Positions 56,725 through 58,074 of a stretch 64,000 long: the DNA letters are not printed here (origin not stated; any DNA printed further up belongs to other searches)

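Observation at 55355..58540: Second, diverged copy of the Ubl-E2-JAMM-E1 cassette, inverted and adjacent to a large serine recombinase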

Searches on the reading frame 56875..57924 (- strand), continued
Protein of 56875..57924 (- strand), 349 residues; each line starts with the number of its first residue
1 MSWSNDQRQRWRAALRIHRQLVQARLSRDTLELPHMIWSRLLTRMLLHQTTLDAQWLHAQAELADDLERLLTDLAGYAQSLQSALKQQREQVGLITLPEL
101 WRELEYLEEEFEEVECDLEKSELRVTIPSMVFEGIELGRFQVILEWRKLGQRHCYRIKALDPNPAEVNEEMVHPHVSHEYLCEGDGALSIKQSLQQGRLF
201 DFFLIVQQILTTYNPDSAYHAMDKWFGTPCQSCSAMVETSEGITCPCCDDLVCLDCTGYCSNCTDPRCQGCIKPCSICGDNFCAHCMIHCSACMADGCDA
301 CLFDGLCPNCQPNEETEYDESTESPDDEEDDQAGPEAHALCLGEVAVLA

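Call 50: search_protein_families(library=pfam, proteins=[L005:6903-7847:+, L005:7859-8092:+, L009:5389-7074:+, L005:8807-9592:+, L011:8995-9420:+, L004:12335-14038:+, L011:4347-5015:+, L013:4945-5253:+, L004:6685-7428:+, L009:4947-5315:+], max_evalue=0.01)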
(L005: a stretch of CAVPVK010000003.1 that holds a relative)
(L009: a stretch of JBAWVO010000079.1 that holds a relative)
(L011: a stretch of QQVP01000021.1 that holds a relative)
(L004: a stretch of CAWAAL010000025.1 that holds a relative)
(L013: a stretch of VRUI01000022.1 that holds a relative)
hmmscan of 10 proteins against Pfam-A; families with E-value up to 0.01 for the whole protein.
L005:6903-7847:+ (314 aa): 0 families

L005:7859-8092:+ (77 aa): 0 families

L009:5389-7074:+ (561 aa): 5 families
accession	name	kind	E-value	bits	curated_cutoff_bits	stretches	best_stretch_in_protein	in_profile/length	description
PF00004.35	AAA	-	4.9e-27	95.4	21.2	1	319-449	1-130/131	ATPase family associated with various cellular activities (AAA)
PF13191.12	AAA_16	-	3.4e-05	24.8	32.6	0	313-350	19-52/167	AAA ATPase domain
PF05673.19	DUF815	-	0.0025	17.5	23.8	1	288-384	27-116/249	Protein of unknown function (DUF815)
PF13401.12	AAA_22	-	0.0028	18.4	27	0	315-349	4-41/130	AAA domain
PF07728.20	AAA_5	-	0.0094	16.4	22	0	319-386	2-77/139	AAA domain (dynein-related subfamily)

L005:8807-9592:+ (261 aa): 0 families

L011:8995-9420:+ (141 aa): 0 families

L004:12335-14038:+ (567 aa): 0 families

L011:4347-5015:+ (222 aa): 0 families

L013:4945-5253:+ (102 aa): 1 family
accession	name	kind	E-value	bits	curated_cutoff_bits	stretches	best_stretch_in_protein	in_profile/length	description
PF11171.13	DUF2958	-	4.5e-18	66.1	21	1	3-90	1-94/111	Protein of unknown function (DUF2958)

L004:6685-7428:+ (247 aa): 2 families
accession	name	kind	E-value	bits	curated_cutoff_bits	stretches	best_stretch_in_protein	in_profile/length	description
PF13518.12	HTH_28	-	0.0032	18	25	1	194-222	4-32/52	Helix-turn-helix domain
PF19889.5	DUF6362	-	0.0042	17.9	31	1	171-216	40-84/98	Domain of unknown function (DUF6362)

L009:4947-5315:+ (122 aa): 1 family
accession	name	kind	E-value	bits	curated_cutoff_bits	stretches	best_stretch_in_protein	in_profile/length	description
PF06868.16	DUF1257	-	0.00026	21.6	22.2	1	53-115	47-103/103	Protein of unknown function (DUF1257)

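Call 54: search_protein_representatives(alignment_id=A1)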
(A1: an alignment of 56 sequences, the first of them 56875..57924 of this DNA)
Query: 56 sequences, 346 profile positions. Proteins with E-value up to 0.001 (for the whole library): 3898; up to 1e-10: 2129; up to 1e-30: 1321. The best 150 are listed.
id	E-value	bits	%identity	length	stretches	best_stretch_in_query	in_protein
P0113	3.2e-200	681.1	-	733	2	4-327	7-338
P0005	3.6e-119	414.5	-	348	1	3-345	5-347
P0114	9.6e-116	403.3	-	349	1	2-345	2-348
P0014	4.3e-114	397.9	-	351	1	2-345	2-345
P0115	1.1e-113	396.6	-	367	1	1-325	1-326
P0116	4.7e-113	394.5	-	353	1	1-339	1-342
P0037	5.2e-113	394.3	-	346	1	1-335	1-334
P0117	6.2e-113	394.0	-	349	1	3-345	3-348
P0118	1.4e-112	392.9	-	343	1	1-346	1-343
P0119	1.4e-112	392.9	-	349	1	1-345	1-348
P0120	1.8e-112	392.5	-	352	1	1-345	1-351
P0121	5.3e-112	391.0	-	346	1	5-346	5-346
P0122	6.4e-112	390.7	-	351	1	4-345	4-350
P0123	1.0e-111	390.0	-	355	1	4-342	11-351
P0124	4.0e-111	388.1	-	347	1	4-345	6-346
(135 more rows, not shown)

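Call 82: search_protein_families(library=pfam, alignment_id=A8, max_evalue=0.00001)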
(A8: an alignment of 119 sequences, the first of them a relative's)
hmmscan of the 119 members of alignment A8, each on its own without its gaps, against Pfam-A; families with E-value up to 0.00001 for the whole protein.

A. member 1, L014:12310-13215:- (301 aa): 1 family
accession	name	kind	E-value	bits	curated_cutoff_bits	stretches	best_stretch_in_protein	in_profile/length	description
PF00881.29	Nitroreductase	-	1e-24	88.1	23.5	1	120-300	3-167/167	Nitroreductase family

B. families by the number of members that match (of 119 scanned): 81 families (the first 25 are shown)
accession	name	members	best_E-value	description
PF00239.26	Resolvase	6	2.2e-22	Resolvase, N terminal domain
PF07508.19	Recombinase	6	2.2e-15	Recombinase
PF00004.35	AAA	4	4.9e-27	ATPase family associated with various cellular activities (AAA)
PF13384.12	HTH_23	3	8.3e-10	Homeodomain-like domain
PF00270.35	DEAD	2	1.4e-25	DEAD/DEAH box helicase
PF06114.19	Peptidase_M78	2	4.2e-16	IrrE N-terminal-like domain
PF01935.23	DUF87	2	1.5e-11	Helicase HerA, central domain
PF18723.6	HMUDK_hel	1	2.8e-114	5-hmdU DNA kinase, helical domain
PF00814.31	TsaD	1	9.6e-65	tRNA N6-adenosine threonylcarbamoyltransferase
PF00731.26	AIRC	1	2.9e-61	AIR carboxylase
PF16576.10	HlyD_D23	1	8.1e-61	Barrel-sandwich domain of CusB or HlyD membrane-fusion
PF13245.12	AAA_19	1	2.3e-47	AAA domain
PF18911.6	PKD_4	1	4.3e-47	PKD domain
PF00144.29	Beta-lactamase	1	1.7e-45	Beta-lactamase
PF09983.15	JetD_C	1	2.4e-42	Wadjet protein JetD, C-terminal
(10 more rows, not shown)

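Call 83: search_protein_families(library=padloc, alignment_id=A8, max_evalue=1e-10)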
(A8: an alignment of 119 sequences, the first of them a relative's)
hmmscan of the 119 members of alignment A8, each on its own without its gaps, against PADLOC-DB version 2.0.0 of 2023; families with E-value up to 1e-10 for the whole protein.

A. member 1, L014:12310-13215:- (301 aa): 0 families

B. families by the number of members that match (of 119 scanned): 87 families (the first 25 are shown)
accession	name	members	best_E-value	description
PDLC02196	IetA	4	1.9e-18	-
PDLC04232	IetA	3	1e-12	-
PDLC04141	capP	2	5e-57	capP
PDLC02195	IetA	2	8.6e-14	-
PDLC04140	mad8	2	9.2e-14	mads_8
PDLC02684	DndH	2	1.1e-13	DndH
PDLC02185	HerA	2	9e-13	-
PDLC04100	HerA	2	6.4e-12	-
PDLC00512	JetC1|JetC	1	2.1e-299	DUF3584 domain; MukB-like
PDLC00518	JetC1|JetC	1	7.6e-203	DUF3584 domain; MukB-like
PDLC03650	REase_III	1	2.3e-139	Type III restriction enzyme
PDLC00511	JetC1|JetC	1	3.3e-128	DUF3584 domain; MukB-like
PDLC00522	JetD1|JetD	1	6.6e-122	DUF2220; DUF3322; DUF2399 domain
PDLC00517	JetC1|JetC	1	1e-116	DUF3584 domain; MukB-like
PDLC00037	DruE3|DruE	1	3.8e-106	SNF2 family N-terminal domain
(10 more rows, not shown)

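Call 93: search_protein_families(library=phrogs, proteins=[window:56875-57924:-, L005:6903-7847:+], max_evalue=0.001)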
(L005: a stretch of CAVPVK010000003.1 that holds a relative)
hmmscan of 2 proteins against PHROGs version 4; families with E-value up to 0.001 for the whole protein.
window:56875-57924:- (349 aa): 0 families

L005:6903-7847:+ (314 aa): 0 families

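Call 94: fold_search(model_id=the predicted structure, library=viral)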
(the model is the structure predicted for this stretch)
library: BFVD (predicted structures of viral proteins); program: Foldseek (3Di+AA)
matches with E <= 10: 343; with E <= 0.001: 6
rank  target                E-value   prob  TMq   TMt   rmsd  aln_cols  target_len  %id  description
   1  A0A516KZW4            1.3e-04  1.00  0.25  0.18  11.2       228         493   12  (no name in the UniProt tables at hand)
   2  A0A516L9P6            1.5e-04  1.00  0.26  0.21  11.9       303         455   13  (no name in the UniProt tables at hand)
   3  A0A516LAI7            1.7e-04  1.00  0.22  0.17  13.8       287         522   16  (no name in the UniProt tables at hand)
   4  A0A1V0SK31            4.9e-04  1.00  0.22  0.27  25.2       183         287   17  Uncharacterized protein [Klosneuvirus KNV1]
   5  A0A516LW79            6.9e-04  1.00  0.26  0.20   7.6       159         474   15  (no name in the UniProt tables at hand)
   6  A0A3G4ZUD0            8.7e-04  1.00  0.13  0.11  11.0        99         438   20  Uncharacterized protein [Edafosvirus sp.]
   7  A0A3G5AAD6            1.2e-03  1.00  0.16  0.13   2.7        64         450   30  Uncharacterized protein [Hyperionvirus sp.]
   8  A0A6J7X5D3            4.6e-03  0.99  0.12  0.11   6.9        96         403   22  Amidoligase enzyme [uncultured Caudovirales phage]
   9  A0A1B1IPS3            5.8e-03  1.00  0.16  0.13   5.8       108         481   21  (no name in the UniProt tables at hand)
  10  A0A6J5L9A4            6.8e-03  1.00  0.16  0.38   5.9        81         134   27  Uncharacterized protein [uncultured Caudovirales phage]
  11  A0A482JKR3            6.8e-03  0.91  0.21  0.14  11.6       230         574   12  Uncharacterized protein [Shigella phage Buco]
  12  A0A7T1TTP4            8.6e-03  1.00  0.16  0.09   8.4       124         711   11  Uncharacterized protein [Vibrio phage vB_VpP_DE17]
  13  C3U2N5                1.0e-02  0.82  0.18  0.19  13.2       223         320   17  Uncharacterized protein [Lactococcus phage P087]
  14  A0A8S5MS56            1.2e-02  1.00  0.20  0.39   5.5       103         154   14  Prokaryotic metallothionein [Podoviridae sp. ctwV53]
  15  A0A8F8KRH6            1.4e-02  1.00  0.15  0.50   3.2        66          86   29  Cd27-binding protein [Clandestinovirus]
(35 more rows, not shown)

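Call 97: search_protein_families(library=pfam, alignment_id=A1, max_evalue=1)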
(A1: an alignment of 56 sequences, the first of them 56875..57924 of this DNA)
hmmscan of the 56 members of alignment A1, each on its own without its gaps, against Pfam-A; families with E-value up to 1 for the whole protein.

A. member 1, window:56875-57924:- (349 aa): 0 families

B. families by the number of members that match (of 56 scanned): 31 families (the first 25 are shown)
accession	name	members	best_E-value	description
PF05458.17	Siva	9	0.0021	Cd27 binding protein (Siva)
PF14966.11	DNA_repr_REX1B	3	0.022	DNA repair REX1-B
PF20669.3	Exo70_N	2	0.063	Exocyst complex component Exo70 N-terminal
PF01297.22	ZnuA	1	0.0094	Zinc-uptake complex component A periplasmic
PF16515.11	HIP1_clath_bdg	1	0.014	Clathrin-binding domain of Huntingtin-interacting protein 1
PF16591.11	HBM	1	0.033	Helical bimodular sensor domain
PF24409.1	wHTH-PRTase_assc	1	0.034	wHTH-PRTase associated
PF15397.11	DUF4618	1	0.038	Domain of unknown function (DUF4618)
PF03127.19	GAT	1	0.045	GAT domain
PF14213.11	DUF4325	1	0.05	STAS-like domain of unknown function (DUF4325)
PF12241.14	Enoyl_reductase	1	0.05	Trans-2-enoyl-CoA reductase catalytic region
PF10392.15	COG5_N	1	0.051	Conserved oligomeric Golgi complex subunit 5, N-terminal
PF01665.21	Rota_NSP3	1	0.056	Rotavirus non-structural protein NSP3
PF25045.1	vWA_Ro60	1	0.06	Ro60 vWA domain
PF06009.19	Laminin_II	1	0.07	Laminin Domain II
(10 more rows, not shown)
